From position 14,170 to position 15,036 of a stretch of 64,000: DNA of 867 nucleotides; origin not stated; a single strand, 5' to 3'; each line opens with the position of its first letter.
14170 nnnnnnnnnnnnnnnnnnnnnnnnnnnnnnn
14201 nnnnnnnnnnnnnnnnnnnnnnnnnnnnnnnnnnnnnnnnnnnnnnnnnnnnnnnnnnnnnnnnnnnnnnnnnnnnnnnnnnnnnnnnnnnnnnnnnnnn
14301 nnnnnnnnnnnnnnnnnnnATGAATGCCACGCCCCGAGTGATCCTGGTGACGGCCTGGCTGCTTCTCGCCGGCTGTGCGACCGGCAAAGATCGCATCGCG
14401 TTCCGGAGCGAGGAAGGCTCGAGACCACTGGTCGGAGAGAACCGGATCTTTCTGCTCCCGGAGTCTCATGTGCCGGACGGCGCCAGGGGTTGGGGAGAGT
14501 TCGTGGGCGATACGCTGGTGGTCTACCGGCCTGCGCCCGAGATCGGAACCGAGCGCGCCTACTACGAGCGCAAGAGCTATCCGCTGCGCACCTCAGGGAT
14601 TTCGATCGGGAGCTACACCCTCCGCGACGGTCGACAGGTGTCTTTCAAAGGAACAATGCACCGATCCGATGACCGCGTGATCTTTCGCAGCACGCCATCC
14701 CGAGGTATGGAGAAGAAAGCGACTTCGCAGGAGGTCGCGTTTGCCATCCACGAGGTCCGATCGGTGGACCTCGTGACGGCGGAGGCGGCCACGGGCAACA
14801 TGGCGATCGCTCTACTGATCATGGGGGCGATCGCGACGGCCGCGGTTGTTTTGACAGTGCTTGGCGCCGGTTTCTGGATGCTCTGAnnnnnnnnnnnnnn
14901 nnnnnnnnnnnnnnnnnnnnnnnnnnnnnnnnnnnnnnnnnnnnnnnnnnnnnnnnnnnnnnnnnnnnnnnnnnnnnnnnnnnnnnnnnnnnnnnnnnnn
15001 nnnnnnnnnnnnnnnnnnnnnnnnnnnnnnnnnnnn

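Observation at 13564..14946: Tandem paralogous dual-anchored lipoproteins, each followed by an identical 55-nt copy of the pilB 3' end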

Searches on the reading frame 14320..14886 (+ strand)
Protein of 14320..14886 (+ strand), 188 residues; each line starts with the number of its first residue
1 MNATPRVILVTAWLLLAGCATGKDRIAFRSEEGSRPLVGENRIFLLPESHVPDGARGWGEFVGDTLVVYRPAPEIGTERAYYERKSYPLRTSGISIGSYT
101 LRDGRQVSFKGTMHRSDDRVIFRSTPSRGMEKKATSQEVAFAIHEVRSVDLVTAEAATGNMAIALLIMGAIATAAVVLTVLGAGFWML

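Call 6: search_protein_families(library=pfam, proteins=[window:14320-14883:+], max_evalue=0.01)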
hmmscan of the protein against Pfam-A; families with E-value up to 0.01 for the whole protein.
window:14320-14883:+ (188 aa): 0 families

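Call 7: search_protein_families(library=ncbifam, proteins=[window:14320-14883:+], max_evalue=0.01)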
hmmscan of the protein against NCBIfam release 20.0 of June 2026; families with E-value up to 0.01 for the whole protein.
window:14320-14883:+ (188 aa): 0 families

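Call 10: find_encoding_contigs(protein=window:14320-14886:+, flank=6000, max_places=10)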
Protein window:14320-14886:+ (188 aa): no gene with exactly this product is on record in the collection.

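Call 11: find_homologous_proteins(query=window:14320-14883:+, max_evalue=0.001)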
Query window:14320-14883:+ (188 aa): 1 proteins with E <= 0.001 among 227 candidates.
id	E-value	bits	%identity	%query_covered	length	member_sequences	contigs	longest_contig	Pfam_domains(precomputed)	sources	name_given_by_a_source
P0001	3.0e-118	410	100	100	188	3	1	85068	-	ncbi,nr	ncbi:MAG TPA: hypothetical protein VFQ05_06865 [Candidatus Eisenbacteria bacterium]|nr:hypothetical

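Call 16: find_encoding_contigs(protein=P0001, flank=8000, max_places=10)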
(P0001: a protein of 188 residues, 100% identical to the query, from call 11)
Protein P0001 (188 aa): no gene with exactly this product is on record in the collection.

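Call 20: search_protein_representatives(alignment_id=A2)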
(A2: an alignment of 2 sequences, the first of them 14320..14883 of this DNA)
Query: 2 sequences, 195 profile positions. Proteins with E-value up to 0.001 (for the whole library): 21; up to 1e-10: 10; up to 1e-30: 3. The best 21 are listed.
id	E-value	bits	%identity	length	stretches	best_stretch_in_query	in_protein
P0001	1.8e-105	367.1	-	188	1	1-187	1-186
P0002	3.2e-46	173.8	-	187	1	11-178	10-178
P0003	4.5e-37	143.9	-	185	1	4-179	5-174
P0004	6.4e-26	107.5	-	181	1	10-181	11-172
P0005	5.7e-22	94.6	-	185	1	7-176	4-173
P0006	1.5e-21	93.3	-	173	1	14-180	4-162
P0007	9.8e-21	90.6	-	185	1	11-179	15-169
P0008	6.3e-20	88.0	-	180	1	11-172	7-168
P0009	8.6e-15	71.2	-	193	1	9-184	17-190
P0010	3.9e-13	65.8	-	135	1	62-182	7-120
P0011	8.0e-10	55.0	-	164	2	89-184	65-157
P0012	3.3e-09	53.0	-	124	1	99-184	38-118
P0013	4.3e-05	39.6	-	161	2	57-184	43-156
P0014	4.4e-05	39.6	-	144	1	90-179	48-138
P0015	6.6e-05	39.0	-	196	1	57-184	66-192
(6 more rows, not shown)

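Call 22: find_encoding_contigs(protein=P0002, flank=8000, max_places=10)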
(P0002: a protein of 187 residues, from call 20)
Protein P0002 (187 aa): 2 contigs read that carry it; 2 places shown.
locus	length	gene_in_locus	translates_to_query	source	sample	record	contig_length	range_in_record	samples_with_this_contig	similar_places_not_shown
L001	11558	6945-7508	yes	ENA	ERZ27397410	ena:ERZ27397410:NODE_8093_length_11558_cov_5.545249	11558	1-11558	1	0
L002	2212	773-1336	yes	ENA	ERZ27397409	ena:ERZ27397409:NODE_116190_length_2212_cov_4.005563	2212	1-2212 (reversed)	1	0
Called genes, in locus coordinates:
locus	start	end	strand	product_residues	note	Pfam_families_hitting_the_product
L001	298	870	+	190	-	-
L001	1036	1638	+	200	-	-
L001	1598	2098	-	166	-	-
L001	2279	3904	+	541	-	PF08450:SGL (faint), PF01436:NHL (weak), PF17170:DUF5128 (weak), PF01436:NHL (weak), PF18962:Por_Secre_tail (weak)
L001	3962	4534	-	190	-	PF00578:AhpC-TSA (weak)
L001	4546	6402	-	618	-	PF02554:CstA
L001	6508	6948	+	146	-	-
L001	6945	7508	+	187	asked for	-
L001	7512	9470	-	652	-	PF05157:MshEN, PF13191:AAA_16 (faint), PF13401:AAA_22 (faint), PF00437:T2SSE, PF17032:Zn_ribbon_15 (faint), PF12773:DZR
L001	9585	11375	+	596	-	PF01590:GAF, PF13185:GAF_2, PF13492:GAF_3, PF13185:GAF_2, PF01590:GAF, PF13492:GAF_3, PF07228:SpoIIE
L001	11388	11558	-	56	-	?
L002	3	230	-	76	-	?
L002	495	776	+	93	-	-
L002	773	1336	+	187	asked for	-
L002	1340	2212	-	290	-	?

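Call 28: find_related_loci(query=A4, collection=genome_contigs, flank=5000)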
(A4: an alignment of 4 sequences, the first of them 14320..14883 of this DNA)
Query A4 (188 aa) in genome_contigs; peptide patterns used: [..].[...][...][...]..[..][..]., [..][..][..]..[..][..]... (x = any residue, [..] = any of these).
41 stretches matched a pattern; 1 encode a relative of the query (tblastn E <= 1e-3); 1 distinct loci.
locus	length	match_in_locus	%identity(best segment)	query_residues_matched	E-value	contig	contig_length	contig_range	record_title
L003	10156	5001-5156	37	57-108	1e-5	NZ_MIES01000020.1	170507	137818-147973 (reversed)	Saccharospirillum sp. MSK14-1 scaffold28_cov474_read234, whole genome shotgun sequence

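Call 35: find_related_loci(query=A4, collection=metagenome_contigs, flank=4000)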
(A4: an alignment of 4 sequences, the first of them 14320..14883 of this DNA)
Query A4 (188 aa) in metagenome_contigs; peptide patterns used: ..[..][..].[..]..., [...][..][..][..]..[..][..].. (x = any residue, [..] = any of these).
79 stretches matched a pattern; 1 encode a relative of the query (tblastn E <= 1e-3); 1 distinct loci.
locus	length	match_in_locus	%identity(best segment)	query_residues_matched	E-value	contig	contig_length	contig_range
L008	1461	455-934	42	19-185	2e-36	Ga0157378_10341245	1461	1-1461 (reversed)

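Call 45: find_encoding_contigs(protein=P0003, flank=5000, max_places=4)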
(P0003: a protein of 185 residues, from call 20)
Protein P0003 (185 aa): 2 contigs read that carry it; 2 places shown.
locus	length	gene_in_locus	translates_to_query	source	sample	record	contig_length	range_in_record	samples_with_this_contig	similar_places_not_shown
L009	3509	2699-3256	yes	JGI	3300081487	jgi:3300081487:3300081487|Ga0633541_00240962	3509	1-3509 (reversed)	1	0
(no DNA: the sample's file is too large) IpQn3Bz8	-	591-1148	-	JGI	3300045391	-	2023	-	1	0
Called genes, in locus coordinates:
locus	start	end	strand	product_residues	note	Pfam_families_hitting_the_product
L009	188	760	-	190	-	PF00578:AhpC-TSA (weak)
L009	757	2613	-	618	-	PF02554:CstA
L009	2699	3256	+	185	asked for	-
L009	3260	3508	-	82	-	?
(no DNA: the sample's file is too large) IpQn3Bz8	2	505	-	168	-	?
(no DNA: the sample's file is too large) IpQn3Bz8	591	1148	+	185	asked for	-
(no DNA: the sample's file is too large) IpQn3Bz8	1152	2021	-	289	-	?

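Call 46: find_encoding_contigs(protein=P0004, flank=5000, max_places=4)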
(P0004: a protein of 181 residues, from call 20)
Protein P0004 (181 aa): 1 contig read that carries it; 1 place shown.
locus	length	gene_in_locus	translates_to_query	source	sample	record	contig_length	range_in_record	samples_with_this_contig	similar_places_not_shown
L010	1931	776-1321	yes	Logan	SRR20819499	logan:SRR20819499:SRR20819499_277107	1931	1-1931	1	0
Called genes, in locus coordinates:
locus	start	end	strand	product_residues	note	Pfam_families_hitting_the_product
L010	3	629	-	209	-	?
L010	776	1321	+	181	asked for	-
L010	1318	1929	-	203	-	?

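Call 81: search_protein_families(library=padloc, proteins=[window:14320-14883:+, L014:294-833:+], max_evalue=0.1)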
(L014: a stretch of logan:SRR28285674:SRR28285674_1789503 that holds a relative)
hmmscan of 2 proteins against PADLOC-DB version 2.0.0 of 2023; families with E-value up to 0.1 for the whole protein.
window:14320-14883:+ (188 aa): 0 families

L014:294-833:+ (180 aa): 0 families

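Call 82: search_protein_families(library=phrogs, proteins=[window:14320-14883:+, L014:294-833:+], max_evalue=0.1)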
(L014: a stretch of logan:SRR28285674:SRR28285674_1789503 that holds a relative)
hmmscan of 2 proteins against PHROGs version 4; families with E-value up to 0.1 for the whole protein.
window:14320-14883:+ (188 aa): 0 families

L014:294-833:+ (180 aa): 0 families
